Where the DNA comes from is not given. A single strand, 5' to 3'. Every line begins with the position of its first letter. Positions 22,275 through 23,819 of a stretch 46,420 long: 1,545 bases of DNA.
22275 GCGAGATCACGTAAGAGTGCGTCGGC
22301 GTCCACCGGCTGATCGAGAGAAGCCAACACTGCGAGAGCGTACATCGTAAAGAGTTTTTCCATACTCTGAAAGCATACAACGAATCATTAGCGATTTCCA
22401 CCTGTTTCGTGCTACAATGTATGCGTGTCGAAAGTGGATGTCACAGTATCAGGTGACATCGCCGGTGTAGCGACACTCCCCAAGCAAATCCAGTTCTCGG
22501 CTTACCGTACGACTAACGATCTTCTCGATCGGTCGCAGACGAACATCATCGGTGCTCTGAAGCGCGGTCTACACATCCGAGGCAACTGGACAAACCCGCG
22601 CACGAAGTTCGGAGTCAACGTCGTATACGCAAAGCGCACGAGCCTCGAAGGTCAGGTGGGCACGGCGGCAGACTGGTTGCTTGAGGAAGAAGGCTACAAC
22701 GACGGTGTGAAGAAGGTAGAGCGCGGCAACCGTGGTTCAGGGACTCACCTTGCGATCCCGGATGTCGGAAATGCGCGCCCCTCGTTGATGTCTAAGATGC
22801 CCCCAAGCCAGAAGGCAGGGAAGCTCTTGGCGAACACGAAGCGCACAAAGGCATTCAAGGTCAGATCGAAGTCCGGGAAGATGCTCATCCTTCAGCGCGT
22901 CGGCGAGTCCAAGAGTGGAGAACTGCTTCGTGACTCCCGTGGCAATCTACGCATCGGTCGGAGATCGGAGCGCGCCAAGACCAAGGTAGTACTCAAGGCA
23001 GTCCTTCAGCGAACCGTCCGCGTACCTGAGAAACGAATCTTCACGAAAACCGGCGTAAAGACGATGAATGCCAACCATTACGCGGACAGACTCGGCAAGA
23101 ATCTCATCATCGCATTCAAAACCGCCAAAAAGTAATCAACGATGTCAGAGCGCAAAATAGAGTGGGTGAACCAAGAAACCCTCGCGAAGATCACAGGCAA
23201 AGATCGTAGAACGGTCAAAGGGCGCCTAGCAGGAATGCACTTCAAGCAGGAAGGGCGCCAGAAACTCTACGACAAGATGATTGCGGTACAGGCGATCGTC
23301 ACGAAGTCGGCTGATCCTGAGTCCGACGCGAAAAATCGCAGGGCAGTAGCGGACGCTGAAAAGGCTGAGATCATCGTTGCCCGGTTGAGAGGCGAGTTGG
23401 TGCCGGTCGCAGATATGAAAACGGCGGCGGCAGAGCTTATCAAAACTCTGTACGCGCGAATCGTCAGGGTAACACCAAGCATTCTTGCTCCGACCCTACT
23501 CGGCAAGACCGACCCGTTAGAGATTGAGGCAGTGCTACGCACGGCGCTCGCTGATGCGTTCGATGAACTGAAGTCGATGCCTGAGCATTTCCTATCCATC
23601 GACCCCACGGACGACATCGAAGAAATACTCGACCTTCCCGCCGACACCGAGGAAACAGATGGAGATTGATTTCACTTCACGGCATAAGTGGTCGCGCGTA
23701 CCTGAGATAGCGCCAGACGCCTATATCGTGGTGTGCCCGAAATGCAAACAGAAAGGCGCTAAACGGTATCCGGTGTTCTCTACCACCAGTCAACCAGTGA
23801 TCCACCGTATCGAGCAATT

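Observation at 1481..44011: Dispersed palindrome-containing motif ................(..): at least 11 copies, concentrated at the starts of transcription units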

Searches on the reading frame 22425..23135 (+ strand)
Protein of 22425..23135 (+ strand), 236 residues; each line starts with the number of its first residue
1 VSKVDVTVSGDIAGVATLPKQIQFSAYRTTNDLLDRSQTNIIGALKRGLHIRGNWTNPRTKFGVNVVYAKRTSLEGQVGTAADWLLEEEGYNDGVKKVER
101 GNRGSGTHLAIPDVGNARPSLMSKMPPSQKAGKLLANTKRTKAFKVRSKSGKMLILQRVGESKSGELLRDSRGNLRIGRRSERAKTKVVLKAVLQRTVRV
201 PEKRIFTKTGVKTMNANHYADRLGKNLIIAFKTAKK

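Call 8: search_protein_families(library=pfam, proteins=[window:22425-23135:+], max_evalue=0.01)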
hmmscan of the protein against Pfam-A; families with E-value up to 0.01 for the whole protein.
window:22425-23135:+ (236 aa): 0 families

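Call 10: search_protein_families(library=phrogs, proteins=[window:22425-23135:+], max_evalue=0.01)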
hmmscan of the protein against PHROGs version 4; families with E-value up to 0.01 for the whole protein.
window:22425-23135:+ (236 aa): 0 families

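Call 15: find_related_loci(query=window:22425-23135:+, collection=viral_contigs, flank=10000)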
Query window:22425-23135:+ (236 aa) in viral_contigs; peptide patterns used: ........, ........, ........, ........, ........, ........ (x = any residue, [..] = any of these).
6 stretches matched a pattern; 1 encode a relative of the query (tblastn E <= 1e-3); 1 distinct loci.
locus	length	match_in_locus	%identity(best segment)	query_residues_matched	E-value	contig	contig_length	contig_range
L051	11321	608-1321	75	1-235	1e-117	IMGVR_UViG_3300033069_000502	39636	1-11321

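Call 20: find_related_loci(query=window:22425-23135:+, collection=genome_contigs, flank=10000)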
Query window:22425-23135:+ (236 aa) in genome_contigs; peptide patterns used: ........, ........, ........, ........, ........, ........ (x = any residue, [..] = any of these).
150 stretches matched a pattern, but none encodes a relative of the query by tblastn (E <= 1e-3).
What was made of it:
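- Tried and rejected: Prophage search in 185,579 species genomes: the first virion protein gave nothing (call 20).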

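Call 31: find_related_loci(query=A2, collection=metagenome_contigs, flank=10000)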
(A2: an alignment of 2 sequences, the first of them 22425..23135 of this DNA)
Query A2 (236 aa) in metagenome_contigs; peptide patterns used: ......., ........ (x = any residue, [..] = any of these).
137 stretches matched a pattern; 1 encode a relative of the query (tblastn E <= 1e-3); 1 distinct loci.
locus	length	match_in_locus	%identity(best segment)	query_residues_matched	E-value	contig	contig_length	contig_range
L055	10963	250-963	75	1-235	1e-117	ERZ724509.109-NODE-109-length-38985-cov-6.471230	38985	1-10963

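Call 32: find_homologous_proteins(query=A2)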
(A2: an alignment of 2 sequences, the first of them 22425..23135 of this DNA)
Query A2 (2 sequences) (236 aa, profile of the alignment): 52 proteins with E <= 0.001 among 8000 candidates.
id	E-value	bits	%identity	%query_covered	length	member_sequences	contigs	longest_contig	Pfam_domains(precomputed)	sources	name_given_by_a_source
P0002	1.2e-149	514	75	100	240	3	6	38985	-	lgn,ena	-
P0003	1.3e-144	498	100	99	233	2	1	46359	-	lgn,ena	-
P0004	1.4e-117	409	73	99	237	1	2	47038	-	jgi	jgi:hypothetical protein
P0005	1.2e-109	383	69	98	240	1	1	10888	-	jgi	jgi:hypothetical protein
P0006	9.4e-107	374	69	97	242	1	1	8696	-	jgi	jgi:hypothetical protein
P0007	2.8e-106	372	68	100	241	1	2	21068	-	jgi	jgi:hypothetical protein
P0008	2.0e-105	370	69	100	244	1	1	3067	-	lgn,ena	-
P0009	1.8e-103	363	63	100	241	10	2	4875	-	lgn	-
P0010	4.5e-100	352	62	100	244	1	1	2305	-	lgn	-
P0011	1.4e-99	351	67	97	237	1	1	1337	-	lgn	-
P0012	2.0e-97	343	65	91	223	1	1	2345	-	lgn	-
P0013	3.0e-97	343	63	100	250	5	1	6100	-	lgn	-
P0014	1.3e-93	331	64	93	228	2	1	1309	-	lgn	-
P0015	7.0e-73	263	52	97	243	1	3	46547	-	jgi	jgi:hypothetical protein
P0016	1.1e-61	226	49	99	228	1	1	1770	-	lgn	-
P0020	1.4e-53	200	48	99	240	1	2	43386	-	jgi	jgi:hypothetical protein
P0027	2.3e-47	180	45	97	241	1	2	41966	-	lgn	-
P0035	4.3e-38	149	38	94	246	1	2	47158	-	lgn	-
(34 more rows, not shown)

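Call 33: find_encoding_contigs(protein=P0004, flank=10000, max_places=2)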
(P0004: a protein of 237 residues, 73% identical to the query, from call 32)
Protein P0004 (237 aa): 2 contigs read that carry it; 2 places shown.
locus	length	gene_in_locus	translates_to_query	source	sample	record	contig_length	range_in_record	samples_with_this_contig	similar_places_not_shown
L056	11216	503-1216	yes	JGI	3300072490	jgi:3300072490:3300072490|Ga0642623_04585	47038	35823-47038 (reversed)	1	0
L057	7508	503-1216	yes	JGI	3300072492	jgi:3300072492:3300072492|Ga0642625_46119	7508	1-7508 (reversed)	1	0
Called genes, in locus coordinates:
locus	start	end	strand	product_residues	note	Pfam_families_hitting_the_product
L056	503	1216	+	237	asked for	-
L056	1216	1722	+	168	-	PF07278:DUF1441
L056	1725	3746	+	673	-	PF05876:GpA_ATPase, PF20454:GpA_nuclease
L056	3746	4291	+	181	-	-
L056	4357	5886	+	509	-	PF05136:Phage_portal_2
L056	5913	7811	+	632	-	PF04586:Peptidase_S78 (weak), PF05065:Phage_capsid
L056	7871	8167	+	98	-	-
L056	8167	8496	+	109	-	PF05354:Phage_attach (weak)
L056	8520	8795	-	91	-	-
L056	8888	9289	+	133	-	-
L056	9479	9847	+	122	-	PF27730:UCP028589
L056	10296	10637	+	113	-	-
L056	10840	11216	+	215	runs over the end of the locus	-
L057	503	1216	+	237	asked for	-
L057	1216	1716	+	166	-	PF07278:DUF1441 (weak)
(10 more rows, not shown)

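Call 34: find_encoding_contigs(protein=P0015, flank=10000, max_places=2)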
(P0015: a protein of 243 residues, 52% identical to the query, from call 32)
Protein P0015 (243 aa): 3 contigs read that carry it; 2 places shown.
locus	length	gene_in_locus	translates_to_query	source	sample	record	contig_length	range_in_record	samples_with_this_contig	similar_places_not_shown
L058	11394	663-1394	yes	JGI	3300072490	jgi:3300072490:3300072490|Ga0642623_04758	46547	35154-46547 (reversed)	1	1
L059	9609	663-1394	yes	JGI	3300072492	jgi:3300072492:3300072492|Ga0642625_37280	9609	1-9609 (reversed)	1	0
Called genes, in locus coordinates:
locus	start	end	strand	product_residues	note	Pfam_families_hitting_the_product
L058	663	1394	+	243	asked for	-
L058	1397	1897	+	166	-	PF07278:DUF1441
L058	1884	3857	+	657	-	PF05876:GpA_ATPase, PF20454:GpA_nuclease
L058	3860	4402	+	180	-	-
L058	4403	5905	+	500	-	PF05136:Phage_portal_2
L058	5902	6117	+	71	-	-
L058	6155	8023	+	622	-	PF04586:Peptidase_S78 (faint), PF05065:Phage_capsid, PF25209:Phage_capsid_4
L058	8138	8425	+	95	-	-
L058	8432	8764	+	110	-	PF05354:Phage_attach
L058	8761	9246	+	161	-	-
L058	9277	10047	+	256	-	PF27730:UCP028589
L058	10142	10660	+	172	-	-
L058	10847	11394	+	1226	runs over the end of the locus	-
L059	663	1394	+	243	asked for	-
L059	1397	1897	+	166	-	PF07278:DUF1441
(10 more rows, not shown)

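Call 35: find_encoding_contigs(protein=P0020, flank=10000, max_places=2)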
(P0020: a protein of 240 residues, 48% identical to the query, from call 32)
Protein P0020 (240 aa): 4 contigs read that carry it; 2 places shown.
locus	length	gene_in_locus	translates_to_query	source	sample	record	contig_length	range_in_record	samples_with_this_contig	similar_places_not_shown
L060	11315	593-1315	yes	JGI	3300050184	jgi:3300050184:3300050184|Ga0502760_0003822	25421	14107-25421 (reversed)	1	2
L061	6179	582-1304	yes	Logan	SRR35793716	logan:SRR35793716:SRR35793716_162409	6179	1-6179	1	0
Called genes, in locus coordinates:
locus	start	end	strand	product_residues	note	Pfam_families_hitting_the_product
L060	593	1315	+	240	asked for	-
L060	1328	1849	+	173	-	PF07278:DUF1441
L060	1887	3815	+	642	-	PF05876:GpA_ATPase, PF20454:GpA_nuclease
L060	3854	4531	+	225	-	-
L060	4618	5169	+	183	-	-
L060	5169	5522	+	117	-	-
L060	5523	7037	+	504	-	PF05136:Phage_portal_2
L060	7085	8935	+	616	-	PF04586:Peptidase_S78 (weak), PF05065:Phage_capsid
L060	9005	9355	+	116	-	-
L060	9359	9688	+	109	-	-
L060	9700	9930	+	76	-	-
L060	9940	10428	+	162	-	-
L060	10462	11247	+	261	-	PF27730:UCP028589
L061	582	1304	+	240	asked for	-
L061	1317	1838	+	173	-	PF07278:DUF1441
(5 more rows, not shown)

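Call 46: find_encoding_contigs(protein=P0027, flank=10000, max_places=1)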
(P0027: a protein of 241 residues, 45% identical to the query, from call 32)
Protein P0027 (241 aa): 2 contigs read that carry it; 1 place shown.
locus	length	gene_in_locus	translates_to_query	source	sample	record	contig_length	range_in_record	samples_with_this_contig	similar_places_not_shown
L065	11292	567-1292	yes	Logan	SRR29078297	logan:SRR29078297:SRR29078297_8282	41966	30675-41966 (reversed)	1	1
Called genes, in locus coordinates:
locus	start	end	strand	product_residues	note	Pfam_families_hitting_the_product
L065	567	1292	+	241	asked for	-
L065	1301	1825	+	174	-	PF07278:DUF1441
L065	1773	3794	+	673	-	PF05876:GpA_ATPase, PF20454:GpA_nuclease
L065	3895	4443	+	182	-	-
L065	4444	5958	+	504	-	PF05136:Phage_portal_2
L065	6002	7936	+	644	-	PF05065:Phage_capsid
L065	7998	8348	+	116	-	-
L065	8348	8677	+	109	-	PF05354:Phage_attach (weak)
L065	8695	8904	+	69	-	-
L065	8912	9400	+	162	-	-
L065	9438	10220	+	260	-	PF27730:UCP028589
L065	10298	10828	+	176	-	-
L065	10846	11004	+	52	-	-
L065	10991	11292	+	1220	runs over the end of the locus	-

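Call 47: find_encoding_contigs(protein=P0035, flank=10000, max_places=1)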
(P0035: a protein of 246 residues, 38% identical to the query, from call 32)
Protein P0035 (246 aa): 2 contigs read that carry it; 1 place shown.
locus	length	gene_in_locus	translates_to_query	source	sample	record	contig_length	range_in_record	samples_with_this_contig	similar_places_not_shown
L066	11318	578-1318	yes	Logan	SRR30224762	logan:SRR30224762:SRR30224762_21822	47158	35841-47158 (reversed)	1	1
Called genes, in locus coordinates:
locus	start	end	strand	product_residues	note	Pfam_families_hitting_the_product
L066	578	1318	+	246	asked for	-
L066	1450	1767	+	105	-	-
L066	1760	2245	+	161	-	PF07278:DUF1441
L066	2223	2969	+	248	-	PF01170:UPF0020 (faint), PF01555:N6_N4_Mtase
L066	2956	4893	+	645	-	PF05876:GpA_ATPase, PF20454:GpA_nuclease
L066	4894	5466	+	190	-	-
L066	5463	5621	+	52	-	-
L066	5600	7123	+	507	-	PF05136:Phage_portal_2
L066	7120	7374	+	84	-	-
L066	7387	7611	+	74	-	-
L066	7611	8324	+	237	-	-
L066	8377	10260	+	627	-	PF04586:Peptidase_S78 (weak), PF05065:Phage_capsid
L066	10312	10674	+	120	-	-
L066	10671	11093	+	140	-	-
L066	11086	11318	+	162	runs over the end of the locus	-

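Call 60: search_protein_families(library=ncbifam, proteins=[window:22425-23135:+], max_evalue=1)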
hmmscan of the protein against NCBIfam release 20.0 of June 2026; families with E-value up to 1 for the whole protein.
window:22425-23135:+ (236 aa): 0 families

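Call 68: search_solved_structures(query=A4, max_evalue=1)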
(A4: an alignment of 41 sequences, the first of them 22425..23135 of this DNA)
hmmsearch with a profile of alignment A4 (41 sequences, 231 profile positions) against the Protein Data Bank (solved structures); distinct sequences matched with E-value up to 1: 0.

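Call 72: predict_structure(alignment_id=A4)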
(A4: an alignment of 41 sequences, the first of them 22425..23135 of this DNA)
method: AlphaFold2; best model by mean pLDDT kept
length: 236 residues; sequences in the alignment: 41
mean_pLDDT: 89.2   pTM: 0.78
mean pLDDT of the five models: 89.2, 87.5, 86.5, 85.2, 84.0
residues with pLDDT >= 90: 166; 70-90: 50; 50-70: 15; < 50: 5
segments of 3 or more residues with pLDDT < 50: 102-104
pLDDT, mean of each block of 10 residues (from residue 1): 57 80 95 98 95 93 96 95 91 84 65 89 90 93 94 94 94 91 95 91 94 95 93 76
secondary structure, 60 per line:
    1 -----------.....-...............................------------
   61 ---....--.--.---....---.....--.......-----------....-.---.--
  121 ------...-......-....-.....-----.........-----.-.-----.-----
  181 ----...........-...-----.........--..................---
elements in order: H12-16 H18-48 E64-67 E77-80 H84-88 H91-94 E95-97 E109-112 H131-136 H138-141 E143-147 E153-161 E185-195 E197-199 H205-213 H216-233

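Call 74: fold_search(model_id=the predicted structure, library=pdb)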
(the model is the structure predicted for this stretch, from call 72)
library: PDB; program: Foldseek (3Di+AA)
matches with E <= 10: 347; with E <= 0.001: 0
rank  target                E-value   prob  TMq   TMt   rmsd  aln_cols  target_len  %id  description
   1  6l2n_B                4.7e-01  0.06  0.08  0.09  21.5        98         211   12  Crystal structure of the R.PabI(Y68F-K154A)-dsDNA(GTAC-3bp-GTAC) complex (released 2020-03-18)
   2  5iff_A                5.0e-01  0.06  0.08  0.09  21.5        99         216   12  Crystal structure of R.PabI-nonspecific DNA complex (released 2016-11-23)
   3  2p8t                  5.0e-01  0.03  0.09  0.10  20.2       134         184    7  Hypothetical protein PH0730 from Pyrococcus horikoshii OT3 (released 2007-04-24)
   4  6l2n_A                5.3e-01  0.10  0.11  0.12  20.2       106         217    8  Crystal structure of the R.PabI(Y68F-K154A)-dsDNA(GTAC-3bp-GTAC) complex (released 2020-03-18)
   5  2dvy_A                5.3e-01  0.05  0.08  0.09  21.5        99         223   11  Crystal structure of restriction endonucleases PabI (released 2007-05-08)
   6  6l2o_B                6.7e-01  0.04  0.08  0.09  21.4       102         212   15  Crystal structure of the R.PabI(Y68F-K154A)-dsDNA(GTAC-5bp-GTAC) complex (released 2020-03-18)
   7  6m3l_B                7.1e-01  0.13  0.12  0.16  20.1        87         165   10  Crystal structure of the R.PabI(Y68F-K154A)-dsDNA(nonspecific) complex (released 2020-03-18)
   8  5odp_G                1.1e+00  0.10  0.09  0.19   9.7        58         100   17  Salinibacter ruber Single-Strand Binding protein D17K D71K mutant (released 2018-08-01)
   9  2dvy_D                1.1e+00  0.06  0.11  0.12  19.5       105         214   10  Crystal structure of restriction endonucleases PabI (released 2007-05-08)
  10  5iff_B                1.1e+00  0.03  0.08  0.09  21.3        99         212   12  Crystal structure of R.PabI-nonspecific DNA complex (released 2016-11-23)
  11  4gio_A                1.3e+00  0.09  0.12  0.25  14.0        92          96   13  Crystal structure of Campylobacter jejuni cj0090 (released 2012-09-26)
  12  1x3f_A                1.3e+00  0.05  0.10  0.18  12.5        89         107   13  Crystal structure of the single-stranded DNA-binding protein from Mycobacterium SMEGMATIS (released 2005-08-15)
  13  1p5u_B                1.4e+00  0.05  0.09  0.12  11.4        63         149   10  X-ray structure of the ternary Caf1M:Caf1:Caf1 chaperone:subunit:subunit complex (released 2003-06-24)
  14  3waz_A                1.4e+00  0.03  0.08  0.09  20.7        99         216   12  Crystal structure of a restriction enzyme PabI in complex with DNA (released 2014-01-29)
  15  3waz_B                1.4e+00  0.03  0.08  0.09  20.8        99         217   12  Crystal structure of a restriction enzyme PabI in complex with DNA (released 2014-01-29)
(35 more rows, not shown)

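Call 76: fold_search(model_id=the predicted structure, library=viral)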
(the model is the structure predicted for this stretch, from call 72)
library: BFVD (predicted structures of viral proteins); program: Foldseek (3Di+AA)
matches with E <= 10: 656; with E <= 0.001: 4
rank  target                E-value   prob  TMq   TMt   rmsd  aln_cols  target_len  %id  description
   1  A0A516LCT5            4.6e-08  1.00  0.64  0.72   5.0       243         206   15  (no name in the UniProt tables at hand)
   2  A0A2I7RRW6            1.7e-06  1.00  0.65  0.61   6.9       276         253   13  (no name in the UniProt tables at hand)
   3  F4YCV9                1.5e-04  1.00  0.54  0.57   8.6       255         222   14  (no name in the UniProt tables at hand)
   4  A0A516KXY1            2.0e-04  1.00  0.36  0.39  14.4       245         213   12  (no name in the UniProt tables at hand)
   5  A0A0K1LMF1            1.2e-02  0.96  0.34  0.44   8.6       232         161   12  (no name in the UniProt tables at hand)
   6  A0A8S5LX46            1.7e-02  0.90  0.34  0.42  11.7       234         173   11  Putative tail component [Siphoviridae sp. ctRiO19]
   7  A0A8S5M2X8            2.3e-02  0.75  0.28  0.27  15.5       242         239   12  Tail component [Siphoviridae sp. ctqpo8]
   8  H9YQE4                2.9e-02  0.82  0.29  0.38   9.5       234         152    9  (no name in the UniProt tables at hand)
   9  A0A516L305            3.1e-02  0.89  0.35  0.43   9.6       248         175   11  (no name in the UniProt tables at hand)
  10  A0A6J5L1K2            3.1e-02  0.75  0.35  0.30  15.5       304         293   12  Uncharacterized protein [uncultured Caudovirales phage]
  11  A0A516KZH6            3.4e-02  0.96  0.37  0.45  15.8       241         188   14  (no name in the UniProt tables at hand)
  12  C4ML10                3.9e-02  0.75  0.30  0.40  11.3       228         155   13  p10 [Xanthomonas phage phiL7]
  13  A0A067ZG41            4.1e-02  0.92  0.37  0.45  15.1       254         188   12  (no name in the UniProt tables at hand)
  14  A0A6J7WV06            5.8e-02  0.16  0.21  0.19  13.9       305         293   10  Uncharacterized protein [uncultured Caudovirales phage]
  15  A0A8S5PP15            1.3e-01  0.18  0.20  0.26  23.1       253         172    8  Uncharacterized protein [Siphoviridae sp. ctbLB3]
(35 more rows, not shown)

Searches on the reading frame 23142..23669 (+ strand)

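Call 80: search_protein_families(library=pfam, proteins=[window:23142-23669:+], max_evalue=0.01)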
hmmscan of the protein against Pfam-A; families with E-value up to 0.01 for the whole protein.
window:23142-23669:+ (175 aa): 2 families
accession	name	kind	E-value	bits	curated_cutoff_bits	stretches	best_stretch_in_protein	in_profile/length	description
PF07278.17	DUF1441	-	9.1e-08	32.6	35.1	1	10-112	2-113/147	Protein of unknown function (DUF1441)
PF13730.12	HTH_36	-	0.0097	16.1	25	0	7-26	24-43/55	Helix-turn-helix domain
